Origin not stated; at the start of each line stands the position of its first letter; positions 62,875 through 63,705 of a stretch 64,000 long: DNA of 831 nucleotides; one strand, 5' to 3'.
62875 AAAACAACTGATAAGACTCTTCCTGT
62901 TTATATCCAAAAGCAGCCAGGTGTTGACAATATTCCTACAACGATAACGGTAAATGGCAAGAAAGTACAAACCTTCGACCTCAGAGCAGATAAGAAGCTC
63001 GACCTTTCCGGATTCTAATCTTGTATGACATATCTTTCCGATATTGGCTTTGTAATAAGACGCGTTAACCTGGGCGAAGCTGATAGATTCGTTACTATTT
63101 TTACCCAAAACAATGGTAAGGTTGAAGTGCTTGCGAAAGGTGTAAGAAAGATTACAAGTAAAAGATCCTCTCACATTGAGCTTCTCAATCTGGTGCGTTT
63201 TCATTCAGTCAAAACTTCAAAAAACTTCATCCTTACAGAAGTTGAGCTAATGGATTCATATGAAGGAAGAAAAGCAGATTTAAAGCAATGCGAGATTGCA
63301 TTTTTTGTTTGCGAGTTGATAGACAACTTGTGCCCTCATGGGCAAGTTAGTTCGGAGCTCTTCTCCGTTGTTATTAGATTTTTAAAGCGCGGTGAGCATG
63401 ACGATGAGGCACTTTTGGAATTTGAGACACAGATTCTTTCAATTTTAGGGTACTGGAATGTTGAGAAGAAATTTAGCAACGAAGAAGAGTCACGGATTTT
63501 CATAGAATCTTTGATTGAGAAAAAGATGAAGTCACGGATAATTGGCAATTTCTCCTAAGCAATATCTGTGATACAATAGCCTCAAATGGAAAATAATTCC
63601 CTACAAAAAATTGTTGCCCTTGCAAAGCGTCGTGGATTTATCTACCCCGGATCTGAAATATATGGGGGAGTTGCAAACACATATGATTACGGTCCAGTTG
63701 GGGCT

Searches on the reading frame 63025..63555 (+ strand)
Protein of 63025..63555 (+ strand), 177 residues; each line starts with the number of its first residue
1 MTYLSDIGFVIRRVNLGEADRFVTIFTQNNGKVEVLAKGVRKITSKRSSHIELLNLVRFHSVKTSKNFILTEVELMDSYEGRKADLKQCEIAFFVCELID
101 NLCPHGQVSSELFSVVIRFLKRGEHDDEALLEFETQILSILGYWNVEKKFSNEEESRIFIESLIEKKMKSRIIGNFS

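Call 11: search_protein_families(library=pfam, proteins=[window:63025-63555:+], max_evalue=0.001)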
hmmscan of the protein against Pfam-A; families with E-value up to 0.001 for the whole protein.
window:63025-63555:+ (177 aa): 2 families
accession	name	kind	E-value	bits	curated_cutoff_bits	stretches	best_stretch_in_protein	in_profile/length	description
PF11967.14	RecO_N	-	1.2e-15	57.7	27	1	1-79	1-80/80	Recombination protein O N terminal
PF02565.21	RecO_C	-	1.3e-05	25.5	22.1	1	85-143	3-64/157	Recombination protein O C terminal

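Call 45: find_encoding_contigs(protein=window:63025-63555:+, flank=10000, max_places=3)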
Protein window:63025-63555:+ (177 aa): 2 contigs read that carry it; 2 places shown.
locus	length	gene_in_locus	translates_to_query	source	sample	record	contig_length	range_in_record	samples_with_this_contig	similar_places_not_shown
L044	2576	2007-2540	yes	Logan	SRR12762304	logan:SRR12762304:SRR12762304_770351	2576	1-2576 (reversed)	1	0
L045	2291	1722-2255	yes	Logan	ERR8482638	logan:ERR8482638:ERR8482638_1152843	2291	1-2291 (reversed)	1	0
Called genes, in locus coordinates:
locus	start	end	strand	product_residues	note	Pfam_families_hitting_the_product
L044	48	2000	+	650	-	PF13196:DUF4012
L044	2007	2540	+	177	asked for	PF11967:RecO_N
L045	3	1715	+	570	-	?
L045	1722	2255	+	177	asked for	PF11967:RecO_N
